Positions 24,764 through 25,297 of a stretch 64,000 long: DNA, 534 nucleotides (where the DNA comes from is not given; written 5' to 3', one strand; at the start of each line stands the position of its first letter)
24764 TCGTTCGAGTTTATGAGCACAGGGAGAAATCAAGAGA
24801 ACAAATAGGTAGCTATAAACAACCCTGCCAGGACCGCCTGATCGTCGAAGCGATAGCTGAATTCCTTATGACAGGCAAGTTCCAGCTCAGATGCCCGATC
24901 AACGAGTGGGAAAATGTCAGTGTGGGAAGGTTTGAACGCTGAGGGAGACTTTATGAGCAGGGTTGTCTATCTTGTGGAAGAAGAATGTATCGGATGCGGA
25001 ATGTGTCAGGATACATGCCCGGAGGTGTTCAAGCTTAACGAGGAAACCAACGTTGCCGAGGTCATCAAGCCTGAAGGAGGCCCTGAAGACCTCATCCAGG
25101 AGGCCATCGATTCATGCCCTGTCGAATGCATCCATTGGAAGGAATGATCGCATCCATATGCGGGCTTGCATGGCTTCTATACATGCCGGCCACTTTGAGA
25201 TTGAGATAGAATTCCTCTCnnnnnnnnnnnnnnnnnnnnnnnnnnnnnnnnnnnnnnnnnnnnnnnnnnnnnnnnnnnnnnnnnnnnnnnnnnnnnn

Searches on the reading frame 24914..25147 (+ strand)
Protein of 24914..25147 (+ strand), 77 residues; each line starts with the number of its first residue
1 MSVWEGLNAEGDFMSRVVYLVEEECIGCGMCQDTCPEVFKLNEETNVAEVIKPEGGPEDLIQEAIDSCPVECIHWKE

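Call 45: search_protein_families(library=pfam, proteins=[window:24914-25147:+], max_evalue=0.1)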
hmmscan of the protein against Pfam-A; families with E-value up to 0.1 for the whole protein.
window:24914-25147:+ (77 aa): 17 families
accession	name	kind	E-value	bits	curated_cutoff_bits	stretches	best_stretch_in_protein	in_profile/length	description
PF13370.11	Fer4_13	-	1.9e-17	64.1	24.5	1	21-75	1-58/58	4Fe-4S single cluster domain of Ferredoxin I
PF13459.11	Fer4_15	-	1.3e-09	39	22.4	1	22-75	5-66/66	4Fe-4S single cluster domain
PF14697.11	Fer4_21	-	1.1e-05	25.9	35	1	16-36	32-52/59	4Fe-4S dicluster domain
PF00037.32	Fer4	-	1.1e-05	25.5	21.1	1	19-37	2-20/24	4Fe-4S binding domain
PF12797.12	Fer4_2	-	1.4e-05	25.2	24.5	1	17-37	2-22/22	4Fe-4S binding domain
PF12800.12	Fer4_4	-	2.2e-05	24.8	24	1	23-36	2-15/17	4Fe-4S binding domain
PF06902.16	Fer4_19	-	5.5e-05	23.6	24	1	22-69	12-55/64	Divergent 4Fe-4S mono-cluster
PF13237.11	Fer4_10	-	9.1e-05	22.7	25.5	1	19-61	3-31/53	4Fe-4S dicluster domain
PF25160.1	LdpA_Fe-S-bd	-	0.00017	21.7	27.6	1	20-37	23-40/49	LdpA Fe-S cluster-binding domain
PF13183.11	Fer4_8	-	0.00025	21.9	27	1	23-55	3-35/68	4Fe-4S dicluster domain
PF12838.12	Fer4_7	-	0.00043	21.1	27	1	16-36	29-49/52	4Fe-4S dicluster domain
PF13484.11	Fer4_16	-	0.0015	19.7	30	1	21-36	49-64/66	4Fe-4S double cluster binding domain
PF12837.12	Fer4_6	-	0.002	18.4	25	1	25-37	9-21/24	4Fe-4S binding domain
PF13534.11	Fer4_17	-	0.0049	17.8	22.2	1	24-68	1-46/61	4Fe-4S dicluster domain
PF13187.11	Fer4_9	-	0.0076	16.7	27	1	23-37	35-49/52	4Fe-4S dicluster domain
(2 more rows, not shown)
